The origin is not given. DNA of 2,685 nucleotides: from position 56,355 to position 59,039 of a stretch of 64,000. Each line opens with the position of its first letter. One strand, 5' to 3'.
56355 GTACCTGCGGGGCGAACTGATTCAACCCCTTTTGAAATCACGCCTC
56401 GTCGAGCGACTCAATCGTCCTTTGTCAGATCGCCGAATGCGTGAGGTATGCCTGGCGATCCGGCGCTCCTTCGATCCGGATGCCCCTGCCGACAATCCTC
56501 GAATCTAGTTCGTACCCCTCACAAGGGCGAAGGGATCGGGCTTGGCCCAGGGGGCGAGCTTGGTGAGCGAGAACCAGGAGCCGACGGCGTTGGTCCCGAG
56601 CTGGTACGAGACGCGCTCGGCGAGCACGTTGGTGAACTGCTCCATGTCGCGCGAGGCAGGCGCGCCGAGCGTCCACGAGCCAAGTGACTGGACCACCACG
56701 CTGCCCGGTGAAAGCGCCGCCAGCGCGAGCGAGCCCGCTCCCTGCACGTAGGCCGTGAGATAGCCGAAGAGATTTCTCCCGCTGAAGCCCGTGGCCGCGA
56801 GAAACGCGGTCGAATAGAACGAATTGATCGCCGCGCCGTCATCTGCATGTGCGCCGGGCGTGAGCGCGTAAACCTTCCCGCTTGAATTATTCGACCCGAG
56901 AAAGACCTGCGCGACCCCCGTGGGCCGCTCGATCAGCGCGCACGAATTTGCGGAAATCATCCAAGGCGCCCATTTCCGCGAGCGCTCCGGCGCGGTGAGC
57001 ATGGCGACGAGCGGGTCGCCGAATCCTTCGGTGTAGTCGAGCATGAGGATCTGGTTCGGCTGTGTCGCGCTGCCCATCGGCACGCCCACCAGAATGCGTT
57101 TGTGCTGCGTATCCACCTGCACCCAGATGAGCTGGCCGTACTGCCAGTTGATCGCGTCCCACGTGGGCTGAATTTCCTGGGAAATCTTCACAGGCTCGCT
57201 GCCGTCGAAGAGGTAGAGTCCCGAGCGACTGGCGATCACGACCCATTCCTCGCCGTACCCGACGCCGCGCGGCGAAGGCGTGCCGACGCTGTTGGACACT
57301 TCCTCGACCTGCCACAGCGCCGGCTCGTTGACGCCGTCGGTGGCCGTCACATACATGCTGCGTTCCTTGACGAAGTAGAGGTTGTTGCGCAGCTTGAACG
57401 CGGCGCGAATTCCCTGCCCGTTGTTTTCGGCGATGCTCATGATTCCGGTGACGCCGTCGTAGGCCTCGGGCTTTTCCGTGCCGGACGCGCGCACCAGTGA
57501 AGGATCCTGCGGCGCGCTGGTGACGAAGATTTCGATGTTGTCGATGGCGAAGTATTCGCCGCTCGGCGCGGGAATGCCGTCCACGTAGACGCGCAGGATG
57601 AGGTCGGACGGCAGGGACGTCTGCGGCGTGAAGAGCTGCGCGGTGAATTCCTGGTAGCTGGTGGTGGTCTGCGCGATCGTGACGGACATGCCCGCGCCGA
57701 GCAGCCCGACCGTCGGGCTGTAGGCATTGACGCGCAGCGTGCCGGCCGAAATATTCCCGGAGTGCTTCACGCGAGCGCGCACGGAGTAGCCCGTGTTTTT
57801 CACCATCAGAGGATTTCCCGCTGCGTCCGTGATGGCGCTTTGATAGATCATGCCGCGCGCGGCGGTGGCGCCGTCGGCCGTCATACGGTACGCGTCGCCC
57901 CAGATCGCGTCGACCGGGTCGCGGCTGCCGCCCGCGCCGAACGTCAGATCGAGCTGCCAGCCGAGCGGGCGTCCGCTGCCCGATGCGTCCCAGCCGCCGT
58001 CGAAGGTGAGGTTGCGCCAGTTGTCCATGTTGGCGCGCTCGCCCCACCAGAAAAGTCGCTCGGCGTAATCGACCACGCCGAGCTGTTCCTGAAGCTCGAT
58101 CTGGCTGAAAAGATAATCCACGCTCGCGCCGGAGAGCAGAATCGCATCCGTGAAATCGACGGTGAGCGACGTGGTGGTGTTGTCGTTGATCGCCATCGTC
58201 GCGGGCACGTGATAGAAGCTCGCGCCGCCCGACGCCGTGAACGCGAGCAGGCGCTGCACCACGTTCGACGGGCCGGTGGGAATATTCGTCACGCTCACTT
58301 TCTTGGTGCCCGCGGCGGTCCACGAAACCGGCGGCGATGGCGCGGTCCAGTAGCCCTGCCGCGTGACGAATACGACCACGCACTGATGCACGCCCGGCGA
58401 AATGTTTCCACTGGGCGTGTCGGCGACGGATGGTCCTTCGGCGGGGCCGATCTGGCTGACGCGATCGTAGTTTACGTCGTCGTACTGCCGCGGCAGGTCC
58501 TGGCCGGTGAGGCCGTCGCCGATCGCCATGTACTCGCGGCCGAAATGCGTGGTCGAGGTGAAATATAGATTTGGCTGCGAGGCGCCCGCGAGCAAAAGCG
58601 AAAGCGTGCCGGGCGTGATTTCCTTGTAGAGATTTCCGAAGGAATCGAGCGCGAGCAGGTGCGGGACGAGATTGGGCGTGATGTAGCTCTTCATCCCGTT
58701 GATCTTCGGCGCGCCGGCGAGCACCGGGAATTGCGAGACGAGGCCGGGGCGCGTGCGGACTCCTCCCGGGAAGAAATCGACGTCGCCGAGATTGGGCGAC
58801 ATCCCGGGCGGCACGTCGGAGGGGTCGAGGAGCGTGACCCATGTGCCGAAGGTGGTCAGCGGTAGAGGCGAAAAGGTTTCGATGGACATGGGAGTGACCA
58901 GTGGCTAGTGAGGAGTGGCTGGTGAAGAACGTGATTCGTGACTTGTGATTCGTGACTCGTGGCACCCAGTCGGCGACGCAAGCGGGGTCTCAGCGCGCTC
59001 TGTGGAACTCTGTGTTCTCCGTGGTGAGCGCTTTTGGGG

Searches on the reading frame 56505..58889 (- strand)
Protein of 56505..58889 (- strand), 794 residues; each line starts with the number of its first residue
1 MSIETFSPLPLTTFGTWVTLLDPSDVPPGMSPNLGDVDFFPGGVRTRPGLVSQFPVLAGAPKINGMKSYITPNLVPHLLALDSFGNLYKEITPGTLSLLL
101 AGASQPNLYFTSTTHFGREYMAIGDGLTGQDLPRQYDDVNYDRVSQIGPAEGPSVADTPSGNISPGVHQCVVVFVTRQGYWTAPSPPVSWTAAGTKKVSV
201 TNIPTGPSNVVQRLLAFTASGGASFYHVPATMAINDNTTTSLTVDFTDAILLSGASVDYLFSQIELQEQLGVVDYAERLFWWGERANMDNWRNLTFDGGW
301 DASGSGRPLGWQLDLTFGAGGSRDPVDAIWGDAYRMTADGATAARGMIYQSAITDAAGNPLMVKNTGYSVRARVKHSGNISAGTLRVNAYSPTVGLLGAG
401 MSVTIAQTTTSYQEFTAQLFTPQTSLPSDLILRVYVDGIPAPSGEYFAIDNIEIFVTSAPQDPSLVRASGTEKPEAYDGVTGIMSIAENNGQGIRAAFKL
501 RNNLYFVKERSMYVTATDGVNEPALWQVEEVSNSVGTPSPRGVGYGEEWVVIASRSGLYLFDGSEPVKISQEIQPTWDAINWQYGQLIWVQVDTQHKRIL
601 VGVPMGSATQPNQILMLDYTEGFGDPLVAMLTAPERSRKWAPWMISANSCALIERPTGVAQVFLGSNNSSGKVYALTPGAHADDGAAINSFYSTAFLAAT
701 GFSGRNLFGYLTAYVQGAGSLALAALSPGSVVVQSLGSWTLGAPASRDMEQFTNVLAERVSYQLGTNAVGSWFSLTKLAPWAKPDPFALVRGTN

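Call 75: search_protein_families(library=phrogs, proteins=[window:56505-58889:-], max_evalue=0.001)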
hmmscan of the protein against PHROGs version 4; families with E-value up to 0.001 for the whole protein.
window:56505-58889:- (794 aa): 1 family
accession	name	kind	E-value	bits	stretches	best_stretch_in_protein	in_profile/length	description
phrog_3287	-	head and packaging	2.4e-09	37.6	1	459-622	168-342/524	virion structural protein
